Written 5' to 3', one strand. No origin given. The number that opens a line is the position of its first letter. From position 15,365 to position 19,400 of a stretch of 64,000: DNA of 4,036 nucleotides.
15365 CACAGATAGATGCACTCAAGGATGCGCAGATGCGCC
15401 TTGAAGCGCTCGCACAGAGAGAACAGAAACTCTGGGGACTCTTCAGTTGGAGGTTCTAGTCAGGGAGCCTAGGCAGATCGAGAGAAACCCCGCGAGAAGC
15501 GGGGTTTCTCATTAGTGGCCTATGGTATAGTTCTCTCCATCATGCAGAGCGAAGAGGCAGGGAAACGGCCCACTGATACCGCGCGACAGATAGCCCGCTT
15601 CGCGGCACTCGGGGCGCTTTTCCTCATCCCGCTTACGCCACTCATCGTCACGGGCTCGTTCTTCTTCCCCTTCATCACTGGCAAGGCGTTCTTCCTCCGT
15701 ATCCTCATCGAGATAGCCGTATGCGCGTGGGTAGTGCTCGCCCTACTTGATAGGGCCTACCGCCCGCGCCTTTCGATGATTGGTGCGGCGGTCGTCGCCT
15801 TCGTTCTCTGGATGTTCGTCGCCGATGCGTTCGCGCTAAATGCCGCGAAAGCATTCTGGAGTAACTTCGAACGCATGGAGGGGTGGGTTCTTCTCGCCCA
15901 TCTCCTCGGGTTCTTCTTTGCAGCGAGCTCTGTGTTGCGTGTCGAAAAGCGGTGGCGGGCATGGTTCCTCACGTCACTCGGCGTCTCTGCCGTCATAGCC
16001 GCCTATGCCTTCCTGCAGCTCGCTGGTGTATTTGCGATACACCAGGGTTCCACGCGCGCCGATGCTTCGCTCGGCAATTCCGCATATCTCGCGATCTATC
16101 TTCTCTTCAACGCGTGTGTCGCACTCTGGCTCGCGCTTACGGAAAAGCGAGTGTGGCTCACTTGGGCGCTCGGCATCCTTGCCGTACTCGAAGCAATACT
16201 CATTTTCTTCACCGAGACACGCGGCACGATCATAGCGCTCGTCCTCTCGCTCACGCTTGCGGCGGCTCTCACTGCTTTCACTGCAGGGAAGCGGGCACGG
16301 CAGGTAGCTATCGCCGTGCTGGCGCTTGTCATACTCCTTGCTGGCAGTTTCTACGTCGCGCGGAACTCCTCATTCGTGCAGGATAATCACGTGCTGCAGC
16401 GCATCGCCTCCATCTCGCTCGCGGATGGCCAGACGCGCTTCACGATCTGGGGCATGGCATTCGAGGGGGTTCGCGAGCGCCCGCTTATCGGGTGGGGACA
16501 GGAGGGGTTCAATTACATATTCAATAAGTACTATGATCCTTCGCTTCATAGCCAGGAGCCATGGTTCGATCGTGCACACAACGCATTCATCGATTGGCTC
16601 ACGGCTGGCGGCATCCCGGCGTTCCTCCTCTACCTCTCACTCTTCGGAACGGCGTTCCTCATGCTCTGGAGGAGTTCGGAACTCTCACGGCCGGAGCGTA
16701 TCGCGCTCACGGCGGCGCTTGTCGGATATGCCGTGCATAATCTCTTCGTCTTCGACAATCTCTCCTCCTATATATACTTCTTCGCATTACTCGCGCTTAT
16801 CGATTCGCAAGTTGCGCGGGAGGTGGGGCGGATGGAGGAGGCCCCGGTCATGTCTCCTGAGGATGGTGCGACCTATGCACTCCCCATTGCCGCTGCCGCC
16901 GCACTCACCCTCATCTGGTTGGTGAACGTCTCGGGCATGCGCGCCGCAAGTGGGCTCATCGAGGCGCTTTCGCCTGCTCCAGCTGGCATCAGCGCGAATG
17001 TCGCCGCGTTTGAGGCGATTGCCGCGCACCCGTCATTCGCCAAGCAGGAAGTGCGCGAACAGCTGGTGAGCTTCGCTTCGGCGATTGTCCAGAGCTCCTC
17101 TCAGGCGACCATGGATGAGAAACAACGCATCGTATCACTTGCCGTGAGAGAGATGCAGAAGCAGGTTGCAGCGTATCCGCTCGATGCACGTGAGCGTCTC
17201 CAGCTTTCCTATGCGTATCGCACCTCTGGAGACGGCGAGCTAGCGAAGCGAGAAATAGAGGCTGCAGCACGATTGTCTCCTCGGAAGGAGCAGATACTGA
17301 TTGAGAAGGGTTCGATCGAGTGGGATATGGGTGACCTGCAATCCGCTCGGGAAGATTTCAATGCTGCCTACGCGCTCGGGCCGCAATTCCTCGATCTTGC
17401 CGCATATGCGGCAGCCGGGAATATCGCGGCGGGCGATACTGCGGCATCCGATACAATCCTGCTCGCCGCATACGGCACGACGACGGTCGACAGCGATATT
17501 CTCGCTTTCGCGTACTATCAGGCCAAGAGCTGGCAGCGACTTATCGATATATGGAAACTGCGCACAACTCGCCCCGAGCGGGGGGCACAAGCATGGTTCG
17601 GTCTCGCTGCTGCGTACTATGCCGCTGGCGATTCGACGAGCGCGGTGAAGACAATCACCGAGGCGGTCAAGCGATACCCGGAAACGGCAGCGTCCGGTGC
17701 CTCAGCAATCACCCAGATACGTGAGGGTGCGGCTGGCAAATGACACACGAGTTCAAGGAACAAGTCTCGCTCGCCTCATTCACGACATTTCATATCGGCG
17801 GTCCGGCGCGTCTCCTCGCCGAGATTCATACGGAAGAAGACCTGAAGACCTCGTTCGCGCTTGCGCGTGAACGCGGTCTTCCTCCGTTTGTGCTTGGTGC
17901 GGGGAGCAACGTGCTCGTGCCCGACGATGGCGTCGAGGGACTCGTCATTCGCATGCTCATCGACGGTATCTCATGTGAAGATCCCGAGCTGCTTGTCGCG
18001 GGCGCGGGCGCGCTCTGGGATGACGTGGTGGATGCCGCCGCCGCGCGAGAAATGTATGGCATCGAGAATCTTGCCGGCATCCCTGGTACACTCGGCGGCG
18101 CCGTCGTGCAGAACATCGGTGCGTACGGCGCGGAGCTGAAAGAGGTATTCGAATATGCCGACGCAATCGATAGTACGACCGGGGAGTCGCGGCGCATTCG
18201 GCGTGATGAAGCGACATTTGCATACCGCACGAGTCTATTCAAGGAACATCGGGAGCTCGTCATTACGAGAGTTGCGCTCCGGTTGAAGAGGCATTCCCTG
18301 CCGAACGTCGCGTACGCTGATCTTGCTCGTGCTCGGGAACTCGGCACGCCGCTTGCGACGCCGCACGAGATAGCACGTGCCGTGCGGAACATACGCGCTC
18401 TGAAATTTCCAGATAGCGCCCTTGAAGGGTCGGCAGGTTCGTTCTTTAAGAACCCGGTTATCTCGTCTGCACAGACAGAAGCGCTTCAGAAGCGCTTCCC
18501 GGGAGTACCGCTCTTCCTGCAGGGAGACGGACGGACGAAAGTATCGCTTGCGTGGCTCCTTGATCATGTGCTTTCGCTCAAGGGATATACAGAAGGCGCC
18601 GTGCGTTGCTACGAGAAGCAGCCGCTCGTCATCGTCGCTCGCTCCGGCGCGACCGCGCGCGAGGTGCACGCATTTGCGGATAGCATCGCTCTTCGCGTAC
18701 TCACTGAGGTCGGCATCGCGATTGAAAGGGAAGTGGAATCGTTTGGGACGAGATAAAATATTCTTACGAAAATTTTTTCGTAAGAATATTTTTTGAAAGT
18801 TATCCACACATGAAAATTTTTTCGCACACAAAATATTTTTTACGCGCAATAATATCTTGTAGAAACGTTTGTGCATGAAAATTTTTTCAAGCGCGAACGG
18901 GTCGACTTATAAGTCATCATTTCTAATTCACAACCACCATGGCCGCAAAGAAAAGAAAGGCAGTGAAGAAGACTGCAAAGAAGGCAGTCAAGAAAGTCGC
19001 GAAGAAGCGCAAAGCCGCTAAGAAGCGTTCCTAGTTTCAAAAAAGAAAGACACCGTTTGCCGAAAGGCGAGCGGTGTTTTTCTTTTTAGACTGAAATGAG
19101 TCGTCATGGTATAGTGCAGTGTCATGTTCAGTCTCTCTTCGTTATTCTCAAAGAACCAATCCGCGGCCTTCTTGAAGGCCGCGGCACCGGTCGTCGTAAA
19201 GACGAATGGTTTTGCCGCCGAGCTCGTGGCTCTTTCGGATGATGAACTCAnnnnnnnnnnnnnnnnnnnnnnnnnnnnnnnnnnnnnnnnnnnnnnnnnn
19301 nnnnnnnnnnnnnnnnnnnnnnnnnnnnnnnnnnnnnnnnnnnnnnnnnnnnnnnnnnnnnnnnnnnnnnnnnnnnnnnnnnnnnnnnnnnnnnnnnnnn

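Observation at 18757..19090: Unannotated 31-aa lysine-rich ORF between murB and secA with its own repeat-marked promoter region and terminator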

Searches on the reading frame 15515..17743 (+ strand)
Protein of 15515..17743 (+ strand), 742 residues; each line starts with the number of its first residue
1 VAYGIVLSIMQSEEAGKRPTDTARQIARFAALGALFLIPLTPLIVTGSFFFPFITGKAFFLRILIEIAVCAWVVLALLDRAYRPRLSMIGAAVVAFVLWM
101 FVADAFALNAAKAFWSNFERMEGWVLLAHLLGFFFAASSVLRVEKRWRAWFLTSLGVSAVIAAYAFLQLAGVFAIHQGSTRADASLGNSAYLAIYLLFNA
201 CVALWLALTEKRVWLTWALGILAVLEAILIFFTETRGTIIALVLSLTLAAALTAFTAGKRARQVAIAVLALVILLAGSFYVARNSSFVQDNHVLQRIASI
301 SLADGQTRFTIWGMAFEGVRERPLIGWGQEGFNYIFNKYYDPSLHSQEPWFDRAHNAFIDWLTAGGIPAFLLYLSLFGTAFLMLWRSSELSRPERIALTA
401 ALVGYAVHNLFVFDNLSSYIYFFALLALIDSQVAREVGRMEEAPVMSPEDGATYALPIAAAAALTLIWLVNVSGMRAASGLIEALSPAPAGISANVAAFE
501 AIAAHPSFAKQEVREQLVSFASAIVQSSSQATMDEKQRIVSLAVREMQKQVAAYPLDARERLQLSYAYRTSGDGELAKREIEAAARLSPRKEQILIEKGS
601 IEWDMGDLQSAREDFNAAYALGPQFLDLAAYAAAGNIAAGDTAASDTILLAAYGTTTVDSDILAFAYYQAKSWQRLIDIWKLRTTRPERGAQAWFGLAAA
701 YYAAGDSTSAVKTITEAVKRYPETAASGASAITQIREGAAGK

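Call 7: search_protein_families(library=pfam, proteins=[window:15515-17743:+], max_evalue=1)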
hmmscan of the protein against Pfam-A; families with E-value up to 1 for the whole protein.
window:15515-17743:+ (742 aa): 12 families
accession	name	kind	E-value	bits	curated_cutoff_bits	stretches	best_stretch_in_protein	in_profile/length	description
PF04932.20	Wzy_C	-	9.1e-19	68.2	31.7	1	222-374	2-149/149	O-Antigen ligase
PF13432.12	TPR_16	-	7.8e-10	39.5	32.7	2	563-624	2-63/65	Tetratricopeptide repeat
PF13181.12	TPR_8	-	5.9e-09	35.8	25.7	2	691-723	1-33/34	Tetratricopeptide repeat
PF07719.23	TPR_2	-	8.3e-09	35.3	27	2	691-723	1-33/34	Tetratricopeptide repeat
PF13428.12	TPR_14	-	9.3e-09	35.6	23.5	2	692-725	2-35/44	Tetratricopeptide repeat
PF00515.34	TPR_1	-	3.4e-05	23.9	27.8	1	691-723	1-33/34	Tetratricopeptide repeat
PF13174.12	TPR_6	-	0.00017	22.5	26.3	1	692-724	1-33/33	Tetratricopeptide repeat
PF13424.12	TPR_12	-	0.00019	22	30.1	1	675-722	28-76/77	Tetratricopeptide repeat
PF13371.12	TPR_9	-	0.0078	16.6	35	1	567-627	4-64/73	Tetratricopeptide repeat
PF14559.12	TPR_19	-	0.0094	16.7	25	1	691-730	25-63/68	Tetratricopeptide repeat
PF14561.12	TPR_20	-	0.056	14.2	25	0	543-577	7-41/90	Tetratricopeptide repeat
PF18142.6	SLATT_fungal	-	0.22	12.1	26.5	1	239-272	21-54/121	SMODS and SLOG-associating 2TM effector domain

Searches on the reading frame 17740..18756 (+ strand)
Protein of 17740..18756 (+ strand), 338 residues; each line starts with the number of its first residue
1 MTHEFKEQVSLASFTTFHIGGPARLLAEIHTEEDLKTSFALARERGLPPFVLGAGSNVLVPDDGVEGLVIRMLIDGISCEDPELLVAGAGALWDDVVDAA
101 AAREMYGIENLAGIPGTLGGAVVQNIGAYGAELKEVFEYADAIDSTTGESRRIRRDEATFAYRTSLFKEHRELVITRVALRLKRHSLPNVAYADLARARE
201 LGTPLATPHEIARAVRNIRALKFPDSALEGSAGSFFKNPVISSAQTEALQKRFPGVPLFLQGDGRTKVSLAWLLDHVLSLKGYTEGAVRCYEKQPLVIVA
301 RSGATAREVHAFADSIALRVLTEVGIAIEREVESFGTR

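Call 7: search_protein_families(library=pfam, proteins=[window:17740-18756:+], max_evalue=1)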
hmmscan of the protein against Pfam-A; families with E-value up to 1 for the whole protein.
window:17740-18756:+ (338 aa): 2 families
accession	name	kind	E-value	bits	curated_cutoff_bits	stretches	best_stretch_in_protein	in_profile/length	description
PF01565.28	FAD_binding_4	-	2.7e-21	76.2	26.4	1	25-151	3-136/139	FAD binding domain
PF02873.21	MurB_C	-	2.5e-16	60.1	27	1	211-333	2-97/99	UDP-N-acetylenolpyruvoylglucosamine reductase, C-terminal domain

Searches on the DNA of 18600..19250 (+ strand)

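Call 9: search_rna_families(source=window, start=18600, end=19250, threshold=evalue, max_evalue=10)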
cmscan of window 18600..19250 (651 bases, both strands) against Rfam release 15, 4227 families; matches with E-value up to 10: 21.
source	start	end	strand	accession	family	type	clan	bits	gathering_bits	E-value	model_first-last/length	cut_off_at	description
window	18733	18794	+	RF01470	rli38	Gene; sRNA;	-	22.9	49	0.95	1-150/150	no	Listeria sRNA rli38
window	18758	18831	-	RF03875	MIR5272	Gene; miRNA;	-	22.8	64.5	1.1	1-74/74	no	MIR5272 microRNA precursor family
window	18753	18793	-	RF03926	MIR1435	Gene; miRNA;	-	21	94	1.6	1-186/186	no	MIR1435 microRNA precursor family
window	18756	18791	-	RF03263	MIR861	Gene; miRNA;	-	18.9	70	1.1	1-111/111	no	MIR861 microRNA precursor family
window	18755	18794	+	RF03621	MIR4245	Gene; miRNA;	-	17.8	74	2.7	1-128/128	no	MIR4245 microRNA precursor family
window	18916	19084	+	RF00515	PyrR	Cis-reg;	-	17.7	54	8.3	1-115/115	no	PyrR binding site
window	18751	18794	+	RF03697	mir-722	Gene; miRNA;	-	17.6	81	2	1-67/67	no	mir-722 microRNA precursor family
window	18753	18794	-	RF03722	MIR4378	Gene; miRNA;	-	17.6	90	2.5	1-91/91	no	MIR4378 microRNA precursor family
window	18800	18898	-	RF04127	MIR8007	Gene; miRNA;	-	17.1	195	1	1-226/226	no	MIR8007 microRNA precursor family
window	19029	19096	+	RF00979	mir-553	Gene; miRNA;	-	17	82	3.2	1-62/62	no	mir-553 microRNA precursor family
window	18754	18791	-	RF04112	MIR5512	Gene; miRNA;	-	15.7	139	7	1-132/132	no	MIR5512 microRNA precursor family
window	19039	19088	-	RF03230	mir-967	Gene; miRNA;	-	15.6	70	6.3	1-90/90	no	mir-967 microRNA precursor family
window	18738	18898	-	RF01262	snR44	Gene; snRNA; snoRNA; HACA-box;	CL00035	15.4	33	1.8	1-211/211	no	Small nucleolar RNA snR44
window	18753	18956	-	RF01582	RUF4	Gene; sRNA;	-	15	55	2.5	1-277/277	no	RNA of unknown function RUF4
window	19039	19088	+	RF03483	MIR319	Gene; miRNA;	-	15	54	4.4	1-92/92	no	MIR319 microRNA precursor family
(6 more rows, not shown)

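Call 76: build_rna_model(alignment_id=A2, structure=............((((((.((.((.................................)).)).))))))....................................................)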
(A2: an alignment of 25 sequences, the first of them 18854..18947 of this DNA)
Model R1 built from alignment A2 (25 sequences, 121 columns); structure: as given.
model positions 94; base pairs 10; branch points 0; effective number of sequences 3.68; information 0.608 bits per position. Calibrated on 0.2 Mb of random sequence (short: E-values are rough).
structure used (alignment columns):
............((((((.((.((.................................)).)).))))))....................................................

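Call 77: search_with_rna_model(model_id=R1, sources=[window, L002, L003, L005, L006, L007, L008, L009, L010, L011, L012, L013, L014, L015, L016, L017, L018, L019, L020, L021, L022, L023, L024, L025, L026, L027, L028, L029, L030, L031, L032, L033, L034, L035, L036, L037, L038, L039, L040, L041, L042, L043, L044, L045, L046, L063, L065, L082, L085, L089, L090, L095, L099, L100, L106, L111, L112, L113, L114, L118, L121, L126, L127, L129, L131, L132, L133, L134, L135, L137, L138, L141, L143, L146, L154, L156, L157, L159, L170, L172, L178, L179, L181, L182, L186, L188, L189, L191, L196, L199, L200, L201], max_evalue=1)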
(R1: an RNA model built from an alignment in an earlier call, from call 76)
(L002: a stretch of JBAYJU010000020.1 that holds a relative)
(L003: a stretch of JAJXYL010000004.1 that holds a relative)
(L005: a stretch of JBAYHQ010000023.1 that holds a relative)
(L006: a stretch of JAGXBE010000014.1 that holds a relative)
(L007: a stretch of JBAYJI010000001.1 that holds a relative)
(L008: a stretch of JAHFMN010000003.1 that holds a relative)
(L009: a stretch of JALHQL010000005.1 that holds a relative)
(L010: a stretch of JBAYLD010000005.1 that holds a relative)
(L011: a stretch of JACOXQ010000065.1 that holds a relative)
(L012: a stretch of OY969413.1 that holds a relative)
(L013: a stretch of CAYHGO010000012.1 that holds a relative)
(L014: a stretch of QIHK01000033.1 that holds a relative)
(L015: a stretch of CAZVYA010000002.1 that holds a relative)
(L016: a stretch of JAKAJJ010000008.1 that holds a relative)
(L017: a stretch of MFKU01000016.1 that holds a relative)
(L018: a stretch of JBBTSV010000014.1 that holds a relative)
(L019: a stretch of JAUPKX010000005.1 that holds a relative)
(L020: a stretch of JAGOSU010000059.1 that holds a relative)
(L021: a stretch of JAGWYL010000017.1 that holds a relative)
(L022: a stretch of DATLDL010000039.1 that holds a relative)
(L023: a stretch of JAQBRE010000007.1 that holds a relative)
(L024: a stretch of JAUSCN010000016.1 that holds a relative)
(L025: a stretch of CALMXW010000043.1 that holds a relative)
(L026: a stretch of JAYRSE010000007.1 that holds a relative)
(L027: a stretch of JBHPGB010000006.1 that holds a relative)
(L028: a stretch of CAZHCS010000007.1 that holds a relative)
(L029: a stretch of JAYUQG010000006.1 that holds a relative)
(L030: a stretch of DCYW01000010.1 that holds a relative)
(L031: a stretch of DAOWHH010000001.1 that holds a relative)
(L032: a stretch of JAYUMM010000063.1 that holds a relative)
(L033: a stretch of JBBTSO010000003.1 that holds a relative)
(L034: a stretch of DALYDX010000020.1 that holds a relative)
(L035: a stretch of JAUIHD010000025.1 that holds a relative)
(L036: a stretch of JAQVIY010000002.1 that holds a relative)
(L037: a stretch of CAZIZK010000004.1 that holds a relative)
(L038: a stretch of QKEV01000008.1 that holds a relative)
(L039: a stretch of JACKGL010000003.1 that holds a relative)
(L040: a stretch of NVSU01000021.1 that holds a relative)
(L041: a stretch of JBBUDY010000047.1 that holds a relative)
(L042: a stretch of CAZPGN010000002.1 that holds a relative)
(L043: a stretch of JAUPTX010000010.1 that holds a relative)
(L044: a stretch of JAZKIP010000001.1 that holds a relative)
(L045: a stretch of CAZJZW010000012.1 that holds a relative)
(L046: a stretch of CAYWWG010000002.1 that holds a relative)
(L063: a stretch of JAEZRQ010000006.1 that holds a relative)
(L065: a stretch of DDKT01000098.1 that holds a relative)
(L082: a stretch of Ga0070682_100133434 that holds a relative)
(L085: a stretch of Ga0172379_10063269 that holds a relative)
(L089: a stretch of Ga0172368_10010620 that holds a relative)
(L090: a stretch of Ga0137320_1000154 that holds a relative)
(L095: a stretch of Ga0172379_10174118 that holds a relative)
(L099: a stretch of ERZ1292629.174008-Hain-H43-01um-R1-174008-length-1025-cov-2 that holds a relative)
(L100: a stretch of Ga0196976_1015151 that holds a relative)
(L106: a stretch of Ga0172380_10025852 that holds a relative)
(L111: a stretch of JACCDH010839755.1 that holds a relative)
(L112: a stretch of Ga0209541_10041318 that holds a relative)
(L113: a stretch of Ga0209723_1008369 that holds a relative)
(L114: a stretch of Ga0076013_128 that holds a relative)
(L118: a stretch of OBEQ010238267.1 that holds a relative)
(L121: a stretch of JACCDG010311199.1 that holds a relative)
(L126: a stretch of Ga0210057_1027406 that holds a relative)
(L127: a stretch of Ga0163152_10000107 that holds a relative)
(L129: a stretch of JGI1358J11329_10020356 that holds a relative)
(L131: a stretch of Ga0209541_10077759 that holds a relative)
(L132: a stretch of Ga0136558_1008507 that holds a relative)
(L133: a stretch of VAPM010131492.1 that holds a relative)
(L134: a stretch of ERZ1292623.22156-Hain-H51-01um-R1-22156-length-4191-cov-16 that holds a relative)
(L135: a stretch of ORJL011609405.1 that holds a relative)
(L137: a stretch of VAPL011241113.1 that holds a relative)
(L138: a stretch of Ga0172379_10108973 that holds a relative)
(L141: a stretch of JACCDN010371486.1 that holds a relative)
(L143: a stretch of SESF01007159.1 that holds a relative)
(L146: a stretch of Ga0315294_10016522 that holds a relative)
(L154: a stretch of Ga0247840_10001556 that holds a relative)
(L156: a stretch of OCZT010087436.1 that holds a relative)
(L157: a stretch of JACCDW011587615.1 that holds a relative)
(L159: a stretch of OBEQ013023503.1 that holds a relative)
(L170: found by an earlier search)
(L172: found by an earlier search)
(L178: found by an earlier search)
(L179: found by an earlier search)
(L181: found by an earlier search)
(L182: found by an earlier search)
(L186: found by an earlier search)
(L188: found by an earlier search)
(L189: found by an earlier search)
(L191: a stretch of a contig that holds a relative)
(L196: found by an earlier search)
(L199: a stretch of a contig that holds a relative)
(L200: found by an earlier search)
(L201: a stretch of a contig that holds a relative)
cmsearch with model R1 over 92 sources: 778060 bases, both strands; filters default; matches with E-value up to 1: 39.
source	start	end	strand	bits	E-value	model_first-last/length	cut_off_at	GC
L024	3737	3830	+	105.5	1.4e-22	1-94/94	no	0.43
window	18854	18947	+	102.2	9.4e-22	1-94/94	no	0.4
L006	3741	3833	+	97.5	1.4e-20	1-94/94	no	0.41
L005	748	841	+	93.4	1.5e-19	1-94/94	no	0.39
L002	2581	2676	+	92.7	2.2e-19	1-94/94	no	0.41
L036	3748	3840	+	92.6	2.3e-19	1-94/94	no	0.42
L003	927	1020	+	92.4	2.6e-19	1-94/94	no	0.45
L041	3779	3872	+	88.4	2.7e-18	1-94/94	no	0.44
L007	3728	3815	+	87.7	3.9e-18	1-94/94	no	0.44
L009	3740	3833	+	87.6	4.1e-18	1-94/94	no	0.39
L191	7706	7801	+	86.7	6.9e-18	1-94/94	no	0.39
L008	3740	3835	+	85.2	1.6e-17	1-94/94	no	0.5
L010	2922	3012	+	85.1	1.7e-17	1-94/94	no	0.43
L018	3770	3859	+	84.8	2e-17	1-94/94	no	0.46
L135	9237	9324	+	84.4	2.5e-17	1-94/94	no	0.38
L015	3780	3867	+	83.3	4.9e-17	1-94/94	no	0.39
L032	3755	3847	+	81.1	1.8e-16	1-94/94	no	0.39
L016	3773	3861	+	80.2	3e-16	1-94/94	no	0.52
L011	3781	3874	+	77.6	1.3e-15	1-94/94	no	0.39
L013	3161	3256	+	71.9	3.4e-14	1-94/94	no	0.46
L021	3716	3812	+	70.5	7.8e-14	1-94/94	no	0.44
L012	3801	3880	+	67.4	4.6e-13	1-94/94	no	0.46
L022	3747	3831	+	67.1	5.4e-13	1-94/94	no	0.41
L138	576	664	-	66.1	9.6e-13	1-94/94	no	0.39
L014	3591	3680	+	65.8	1.1e-12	1-94/94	no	0.39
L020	165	263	+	55.4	4.5e-10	1-94/94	no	0.43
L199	4223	4307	-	54.6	7.3e-10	1-94/94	no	0.48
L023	3503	3620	+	52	3.3e-09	1-94/94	no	0.34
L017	3754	3833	+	45.6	1.3e-07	1-94/94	no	0.38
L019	3593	3694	+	40.6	2.2e-06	1-94/94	no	0.36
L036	3717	3805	-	24.4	0.026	1-94/94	no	0.37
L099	816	853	+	23.9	0.033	1-94/94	no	0.16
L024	3749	3782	-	22.4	0.081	13-46/94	no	0.5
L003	926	974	-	22.3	0.082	13-59/94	no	0.41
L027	156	249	+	21.6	0.13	1-94/94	no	0.22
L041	3791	3824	-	19.9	0.34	13-46/94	no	0.47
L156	1267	1318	-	19.7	0.37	1-94/94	no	0.25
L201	453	514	-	18.3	0.84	1-94/94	no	0.4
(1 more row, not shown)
